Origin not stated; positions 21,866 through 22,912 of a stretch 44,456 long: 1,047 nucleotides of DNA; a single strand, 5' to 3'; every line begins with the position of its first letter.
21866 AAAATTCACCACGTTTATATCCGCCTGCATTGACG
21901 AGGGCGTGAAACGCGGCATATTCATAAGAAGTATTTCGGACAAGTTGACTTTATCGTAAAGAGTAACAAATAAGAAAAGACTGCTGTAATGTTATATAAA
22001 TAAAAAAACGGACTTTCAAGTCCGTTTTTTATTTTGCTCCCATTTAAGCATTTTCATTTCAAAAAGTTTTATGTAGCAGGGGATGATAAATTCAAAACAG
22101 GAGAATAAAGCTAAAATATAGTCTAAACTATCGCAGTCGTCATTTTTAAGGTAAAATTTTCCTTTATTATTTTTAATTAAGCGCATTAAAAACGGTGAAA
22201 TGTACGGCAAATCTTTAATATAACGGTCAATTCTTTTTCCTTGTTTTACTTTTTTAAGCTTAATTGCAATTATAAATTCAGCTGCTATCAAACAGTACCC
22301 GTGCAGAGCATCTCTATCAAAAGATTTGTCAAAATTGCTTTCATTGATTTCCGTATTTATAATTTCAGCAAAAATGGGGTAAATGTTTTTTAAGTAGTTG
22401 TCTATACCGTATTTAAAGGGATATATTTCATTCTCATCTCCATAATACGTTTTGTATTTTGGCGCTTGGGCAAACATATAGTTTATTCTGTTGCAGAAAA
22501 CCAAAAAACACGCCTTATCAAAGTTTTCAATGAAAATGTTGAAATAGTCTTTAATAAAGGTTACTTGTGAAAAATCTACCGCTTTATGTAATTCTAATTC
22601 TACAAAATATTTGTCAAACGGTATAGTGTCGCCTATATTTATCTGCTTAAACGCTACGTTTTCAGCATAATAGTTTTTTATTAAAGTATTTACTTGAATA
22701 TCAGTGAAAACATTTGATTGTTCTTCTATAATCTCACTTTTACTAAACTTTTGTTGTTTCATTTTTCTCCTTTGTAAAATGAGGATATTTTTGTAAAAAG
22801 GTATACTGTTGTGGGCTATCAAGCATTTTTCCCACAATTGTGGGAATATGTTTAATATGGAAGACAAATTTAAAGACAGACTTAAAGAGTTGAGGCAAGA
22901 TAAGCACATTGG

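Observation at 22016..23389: Tandemly duplicated XRE repressor cassette with perfect palindromic operators, divergent from an AT-rich orphan gene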

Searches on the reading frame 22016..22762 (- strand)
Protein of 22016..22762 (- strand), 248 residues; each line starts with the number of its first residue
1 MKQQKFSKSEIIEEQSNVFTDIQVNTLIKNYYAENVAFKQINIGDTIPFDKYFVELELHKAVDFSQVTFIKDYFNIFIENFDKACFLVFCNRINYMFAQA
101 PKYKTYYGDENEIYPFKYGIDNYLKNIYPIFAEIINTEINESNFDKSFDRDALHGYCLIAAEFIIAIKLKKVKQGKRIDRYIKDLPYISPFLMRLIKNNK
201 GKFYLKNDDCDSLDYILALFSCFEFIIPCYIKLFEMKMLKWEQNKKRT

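Call 5: search_protein_families(library=pfam, proteins=[window:22016-22762:-], max_evalue=1)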
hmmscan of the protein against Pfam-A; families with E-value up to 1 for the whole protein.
window:22016-22762:- (248 aa): 1 family
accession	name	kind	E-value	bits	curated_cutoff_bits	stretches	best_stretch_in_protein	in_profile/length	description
PF18298.6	NusG_add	-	0.015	16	27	1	2-86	27-106/109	NusG additional domain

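Call 6: search_protein_families(library=padloc, proteins=[window:22016-22762:-], max_evalue=1)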
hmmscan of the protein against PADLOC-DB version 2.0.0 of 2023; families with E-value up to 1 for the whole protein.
window:22016-22762:- (248 aa): 0 families

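Call 7: search_protein_families(library=phrogs, proteins=[window:22016-22762:-], max_evalue=1)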
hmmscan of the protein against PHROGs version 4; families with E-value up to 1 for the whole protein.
window:22016-22762:- (248 aa): 2 families
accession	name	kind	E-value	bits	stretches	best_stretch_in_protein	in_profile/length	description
phrog_32289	-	unknown function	0.04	14.7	0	57-78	23-44/48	-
phrog_11439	-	tail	0.11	11.6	1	11-110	374-471/775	tail fiber protein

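Call 8: search_protein_families(library=ncbifam, proteins=[window:22016-22762:-], max_evalue=1)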
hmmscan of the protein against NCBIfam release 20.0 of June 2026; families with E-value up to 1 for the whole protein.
window:22016-22762:- (248 aa): 0 families

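Call 9: find_homologous_proteins(query=window:22016-22762:-, max_evalue=0.01)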
Query window:22016-22762:- (248 aa): 3 proteins with E <= 0.01 among 205 candidates.
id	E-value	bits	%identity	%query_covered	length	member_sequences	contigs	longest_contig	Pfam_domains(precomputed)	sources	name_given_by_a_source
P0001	6.8e-161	552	100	100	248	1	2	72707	-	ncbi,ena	-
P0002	3.0e-45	173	42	98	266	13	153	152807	-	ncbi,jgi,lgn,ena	-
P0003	5.8e-37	146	35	97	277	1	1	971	-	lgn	-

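Call 10: find_encoding_contigs(protein=P0001, flank=6000, max_places=6)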
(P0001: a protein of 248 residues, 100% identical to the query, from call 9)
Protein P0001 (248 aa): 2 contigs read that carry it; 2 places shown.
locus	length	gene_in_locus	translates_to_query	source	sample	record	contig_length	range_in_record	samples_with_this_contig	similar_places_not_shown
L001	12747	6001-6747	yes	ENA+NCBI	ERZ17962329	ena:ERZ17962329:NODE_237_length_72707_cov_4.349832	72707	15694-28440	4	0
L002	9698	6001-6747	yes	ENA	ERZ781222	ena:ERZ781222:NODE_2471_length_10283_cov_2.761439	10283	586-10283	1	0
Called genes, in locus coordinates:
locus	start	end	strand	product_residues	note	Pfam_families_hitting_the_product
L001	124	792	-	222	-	-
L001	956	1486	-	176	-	PF00719:Pyrophosphatase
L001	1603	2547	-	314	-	PF01790:LGT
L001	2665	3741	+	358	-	PF01118:Semialdhyde_dh, PF02774:Semialdhyde_dhC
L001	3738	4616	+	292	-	PF00701:DHDPS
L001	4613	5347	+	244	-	PF01113:DapB_N, PF05173:DapB_C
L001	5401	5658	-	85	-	PF13560:HTH_31, PF12844:HTH_19, PF13443:HTH_26 (weak), PF01381:HTH_3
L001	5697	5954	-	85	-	PF13560:HTH_31, PF12844:HTH_19, PF13443:HTH_26 (weak), PF01381:HTH_3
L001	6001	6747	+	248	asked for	-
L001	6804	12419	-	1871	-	PF13195:DUF4011, PF13086:AAA_11 (weak), PF13604:AAA_30 (faint), PF01443:Viral_helicase1 (faint), PF13245:AAA_19 (faint), PF13086:AAA_11 (weak), PF13087:AAA_12, PF18741:MTES_1575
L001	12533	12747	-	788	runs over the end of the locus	PF00580:UvrD-helicase, PF13245:AAA_19 (faint)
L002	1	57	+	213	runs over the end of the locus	?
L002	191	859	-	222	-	-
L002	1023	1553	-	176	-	PF00719:Pyrophosphatase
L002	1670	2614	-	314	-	PF01790:LGT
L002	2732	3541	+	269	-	PF01118:Semialdhyde_dh, PF02774:Semialdhyde_dhC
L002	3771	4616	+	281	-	PF00701:DHDPS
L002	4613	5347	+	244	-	PF01113:DapB_N, PF05173:DapB_C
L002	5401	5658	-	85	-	PF13560:HTH_31, PF12844:HTH_19, PF13443:HTH_26 (weak), PF01381:HTH_3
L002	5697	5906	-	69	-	PF13560:HTH_31, PF12844:HTH_19, PF01381:HTH_3, PF13443:HTH_26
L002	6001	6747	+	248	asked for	-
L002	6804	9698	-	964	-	?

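Call 11: find_encoding_contigs(protein=P0002, flank=6000, max_places=10)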
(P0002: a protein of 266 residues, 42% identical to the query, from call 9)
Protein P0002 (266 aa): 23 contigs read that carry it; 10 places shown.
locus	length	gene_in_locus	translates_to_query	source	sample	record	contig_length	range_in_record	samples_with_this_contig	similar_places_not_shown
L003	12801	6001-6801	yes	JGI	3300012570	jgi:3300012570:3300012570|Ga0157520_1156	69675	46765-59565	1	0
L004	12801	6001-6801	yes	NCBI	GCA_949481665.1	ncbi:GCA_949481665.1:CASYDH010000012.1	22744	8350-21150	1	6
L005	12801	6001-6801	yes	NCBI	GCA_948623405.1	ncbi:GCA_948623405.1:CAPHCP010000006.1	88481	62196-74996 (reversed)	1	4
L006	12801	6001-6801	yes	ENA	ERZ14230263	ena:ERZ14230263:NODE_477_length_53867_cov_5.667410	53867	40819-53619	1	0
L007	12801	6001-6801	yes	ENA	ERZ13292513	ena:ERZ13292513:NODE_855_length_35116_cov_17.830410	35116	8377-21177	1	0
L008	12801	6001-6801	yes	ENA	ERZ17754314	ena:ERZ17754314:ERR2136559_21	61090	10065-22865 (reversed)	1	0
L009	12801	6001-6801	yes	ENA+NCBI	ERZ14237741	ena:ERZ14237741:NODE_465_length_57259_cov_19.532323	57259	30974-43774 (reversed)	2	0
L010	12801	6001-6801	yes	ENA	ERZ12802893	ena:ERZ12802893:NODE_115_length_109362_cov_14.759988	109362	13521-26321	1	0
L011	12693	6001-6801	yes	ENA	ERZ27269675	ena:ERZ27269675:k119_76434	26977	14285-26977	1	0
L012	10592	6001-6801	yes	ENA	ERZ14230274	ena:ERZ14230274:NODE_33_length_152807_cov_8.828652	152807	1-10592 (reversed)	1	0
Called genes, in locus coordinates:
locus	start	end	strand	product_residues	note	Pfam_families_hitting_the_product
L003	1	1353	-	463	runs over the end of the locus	PF18283:CBM77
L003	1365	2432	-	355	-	-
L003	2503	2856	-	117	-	-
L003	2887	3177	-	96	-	-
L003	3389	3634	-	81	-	-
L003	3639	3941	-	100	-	-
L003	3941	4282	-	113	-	PF08279:HTH_11 (weak)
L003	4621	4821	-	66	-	-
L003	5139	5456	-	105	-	PF13443:HTH_26, PF01381:HTH_3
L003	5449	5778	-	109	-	PF12844:HTH_19 (weak), PF13443:HTH_26, PF01381:HTH_3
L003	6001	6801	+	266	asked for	-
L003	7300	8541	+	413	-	PF14659:Phage_int_SAM_3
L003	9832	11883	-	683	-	PF13306:LRR_5, PF13855:LRR_8 (faint), PF13306:LRR_5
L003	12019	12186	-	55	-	-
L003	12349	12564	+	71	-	-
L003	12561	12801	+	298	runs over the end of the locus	PF13280:WYL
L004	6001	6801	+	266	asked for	-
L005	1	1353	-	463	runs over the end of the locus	PF18283:CBM77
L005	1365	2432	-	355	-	-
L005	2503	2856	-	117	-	-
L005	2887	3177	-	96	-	-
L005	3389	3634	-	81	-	-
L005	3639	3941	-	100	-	-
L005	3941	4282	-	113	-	PF08279:HTH_11 (weak)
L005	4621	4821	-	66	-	-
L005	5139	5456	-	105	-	PF13443:HTH_26, PF01381:HTH_3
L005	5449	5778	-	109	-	PF12844:HTH_19 (weak), PF13443:HTH_26, PF01381:HTH_3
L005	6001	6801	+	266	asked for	-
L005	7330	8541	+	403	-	PF14659:Phage_int_SAM_3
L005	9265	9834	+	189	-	PF04138:GtrA_DPMS_TM (weak)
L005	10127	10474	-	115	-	-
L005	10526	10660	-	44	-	-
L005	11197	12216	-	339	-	PF11185:DUF2971 (weak)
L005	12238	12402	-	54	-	-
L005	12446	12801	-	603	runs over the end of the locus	PF01555:N6_N4_Mtase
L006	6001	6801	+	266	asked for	-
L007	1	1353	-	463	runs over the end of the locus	PF18283:CBM77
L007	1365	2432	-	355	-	-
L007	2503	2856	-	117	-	-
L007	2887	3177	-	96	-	-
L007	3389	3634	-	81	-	-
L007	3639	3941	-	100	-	-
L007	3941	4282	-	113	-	PF08279:HTH_11 (weak)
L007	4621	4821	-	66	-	-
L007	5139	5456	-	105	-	PF13443:HTH_26, PF01381:HTH_3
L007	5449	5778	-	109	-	PF12844:HTH_19 (weak), PF13443:HTH_26, PF01381:HTH_3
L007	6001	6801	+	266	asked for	-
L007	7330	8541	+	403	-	PF14659:Phage_int_SAM_3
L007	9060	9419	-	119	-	-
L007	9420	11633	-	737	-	-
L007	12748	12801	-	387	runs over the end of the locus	-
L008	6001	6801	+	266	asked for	-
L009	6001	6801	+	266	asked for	-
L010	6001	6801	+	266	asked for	-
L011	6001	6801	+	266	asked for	-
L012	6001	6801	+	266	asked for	-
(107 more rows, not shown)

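Call 12: find_encoding_contigs(protein=P0003, flank=3000, max_places=3)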
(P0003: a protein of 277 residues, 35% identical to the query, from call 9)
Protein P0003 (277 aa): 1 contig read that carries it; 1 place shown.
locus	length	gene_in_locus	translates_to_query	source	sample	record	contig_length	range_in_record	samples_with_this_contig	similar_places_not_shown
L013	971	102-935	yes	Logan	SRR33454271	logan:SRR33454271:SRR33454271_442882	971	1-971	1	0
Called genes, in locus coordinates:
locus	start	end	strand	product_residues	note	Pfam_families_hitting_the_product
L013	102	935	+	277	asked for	-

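Call 20: search_solved_structures(query=A1, max_evalue=10)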
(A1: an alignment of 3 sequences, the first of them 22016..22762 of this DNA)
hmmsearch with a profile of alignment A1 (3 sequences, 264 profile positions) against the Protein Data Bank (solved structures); distinct sequences matched with E-value up to 10: 2.
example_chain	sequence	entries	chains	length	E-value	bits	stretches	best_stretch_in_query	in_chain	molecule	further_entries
8h3i_A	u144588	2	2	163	0.25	13.9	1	73-110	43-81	PR10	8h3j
8j07_k2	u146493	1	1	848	0.26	13.8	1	86-165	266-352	Dynein axonemal intermediate chain 4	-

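Call 24: predict_structure(alignment_id=A1)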
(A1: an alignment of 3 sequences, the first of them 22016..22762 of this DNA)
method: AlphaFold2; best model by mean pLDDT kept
length: 248 residues; sequences in the alignment: 3
mean_pLDDT: 44.8   pTM: 0.34
mean pLDDT of the five models: 44.8, 41.6, 38.7, 38.5, 36.6
residues with pLDDT >= 90: 0; 70-90: 0; 50-70: 90; < 50: 158
segments of 3 or more residues with pLDDT < 50: 1-85, 101-122, 143-150, 208-215, 217-230, 235-248
pLDDT, mean of each block of 10 residues (from residue 1): 40 37 38 32 33 39 34 36 50 52 39 39 51 50 45 53 54 57 54 55 54 43 41 49 42
secondary structure, 60 per line:
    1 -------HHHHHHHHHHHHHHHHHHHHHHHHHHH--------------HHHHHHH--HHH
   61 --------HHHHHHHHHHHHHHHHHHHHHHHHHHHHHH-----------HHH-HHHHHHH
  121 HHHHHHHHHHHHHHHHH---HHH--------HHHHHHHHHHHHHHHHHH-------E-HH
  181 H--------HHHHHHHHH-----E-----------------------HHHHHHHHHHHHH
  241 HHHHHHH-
elements in order: H8-34 H49-55 H69-98 H114-137 H152-169 H190-198 H228-247

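Call 32: search_protein_representatives(alignment_id=A1)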
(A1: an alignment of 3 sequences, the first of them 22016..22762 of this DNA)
Query: 3 sequences, 264 profile positions. Proteins with E-value up to 0.001 (for the whole library): 118; up to 1e-10: 99; up to 1e-30: 49. The best 118 are listed.
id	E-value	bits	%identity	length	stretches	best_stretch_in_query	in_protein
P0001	1.4e-119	414.7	-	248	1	10-263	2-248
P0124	3.3e-92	324.9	-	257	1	18-260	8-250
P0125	1.2e-72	260.8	-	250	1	17-261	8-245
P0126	1.0e-66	241.4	-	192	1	78-259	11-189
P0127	3.7e-64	233.0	-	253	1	18-260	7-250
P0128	3.0e-63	230.0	-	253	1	14-260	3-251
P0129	6.2e-62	225.7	-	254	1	28-259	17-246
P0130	3.0e-61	223.5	-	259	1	16-260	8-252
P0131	6.8e-61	222.3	-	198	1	12-205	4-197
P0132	8.3e-59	215.5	-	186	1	73-241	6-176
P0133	2.2e-57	210.8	-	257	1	20-262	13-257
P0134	1.3e-56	208.3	-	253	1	13-263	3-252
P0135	3.8e-54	200.2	-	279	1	20-260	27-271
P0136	3.2e-53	197.1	-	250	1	18-257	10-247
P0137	2.6e-51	190.9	-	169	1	104-261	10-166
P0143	3.9e-45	170.6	-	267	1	124-260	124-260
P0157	9.9e-37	143.1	-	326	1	141-260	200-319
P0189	3.5e-22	95.4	-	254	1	99-249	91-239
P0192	1.9e-21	93.0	-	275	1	25-257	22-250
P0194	4.0e-21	91.9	-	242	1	36-253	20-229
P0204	8.1e-17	77.8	-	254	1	31-255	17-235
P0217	9.1e-12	61.3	-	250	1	87-256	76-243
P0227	9.5e-09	51.4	-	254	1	67-257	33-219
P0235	2.1e-06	43.7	-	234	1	133-258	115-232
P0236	3.8e-05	39.6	-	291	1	94-257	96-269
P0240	7.1e-04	35.4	-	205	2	21-163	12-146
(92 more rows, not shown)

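Call 37: search_solved_structures(query=A2, max_evalue=10)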
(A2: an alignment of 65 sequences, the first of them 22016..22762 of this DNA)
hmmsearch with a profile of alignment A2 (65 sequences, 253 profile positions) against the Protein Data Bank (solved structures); distinct sequences matched with E-value up to 10: 12.
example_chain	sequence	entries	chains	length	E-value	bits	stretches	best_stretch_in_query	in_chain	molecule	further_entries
5it7_GG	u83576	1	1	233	0.002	20.8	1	134-219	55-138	KLLA0E00573p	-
6uz7_AG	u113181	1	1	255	0.0027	20.4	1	134-219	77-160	KLLA0E00573p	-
7r81_J1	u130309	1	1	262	0.011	18.4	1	134-219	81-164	60S ribosomal protein L8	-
7mpi_AG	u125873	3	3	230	0.19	14.3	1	139-219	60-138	60S ribosomal protein L8-A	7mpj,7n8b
5i4l_l8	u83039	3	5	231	0.2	14.3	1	139-219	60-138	60S ribosomal protein L8-A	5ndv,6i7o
5i4l_L8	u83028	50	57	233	0.2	14.2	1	139-219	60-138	60S ribosomal protein L8-A | eL8 | 60S ribosomal protein L8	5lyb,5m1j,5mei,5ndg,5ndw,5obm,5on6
5lyb_l8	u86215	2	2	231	0.2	14.2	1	139-219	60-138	60S ribosomal protein L8-A,60S ribosomal protein L8-A,60S Ribosomal Protein L8 | 60S ribosomal protein L8-A,60S Ribosomal Protein L8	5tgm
4u3n_L8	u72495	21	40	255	0.25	13.9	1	139-219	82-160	60S ribosomal protein L8-A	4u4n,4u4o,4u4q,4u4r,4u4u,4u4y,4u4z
10zy_G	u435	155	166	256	0.25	13.9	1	139-219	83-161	60S ribosomal protein L8-A | 60S ribosomal protein L8 | 60S ribosomal protein rpL8 (L7ae)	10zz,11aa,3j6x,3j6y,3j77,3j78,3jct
4u3m_L8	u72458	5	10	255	0.36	13.4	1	139-219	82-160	60S ribosomal protein L8-A | 60S ribosomal protein L8-A (eL8)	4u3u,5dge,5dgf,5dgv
9spj_J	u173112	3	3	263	0.42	13.2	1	134-219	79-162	60S ribosomal protein L8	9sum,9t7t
7olc_LG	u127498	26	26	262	3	10.4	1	139-219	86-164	60S ribosomal protein L8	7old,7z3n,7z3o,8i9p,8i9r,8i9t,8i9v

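Call 38: search_protein_families(library=pfam, alignment_id=A2, max_evalue=0.01)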
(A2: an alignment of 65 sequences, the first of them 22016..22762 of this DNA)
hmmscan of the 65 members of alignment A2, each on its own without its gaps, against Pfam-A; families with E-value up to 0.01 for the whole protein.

A. member 1, window:22016-22762:- (248 aa): 0 families

B. families by the number of members that match (of 65 scanned): 1 family
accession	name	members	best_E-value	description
PF00750.26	tRNA-synt_1d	1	0.0017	tRNA synthetases class I (R), catalytic domain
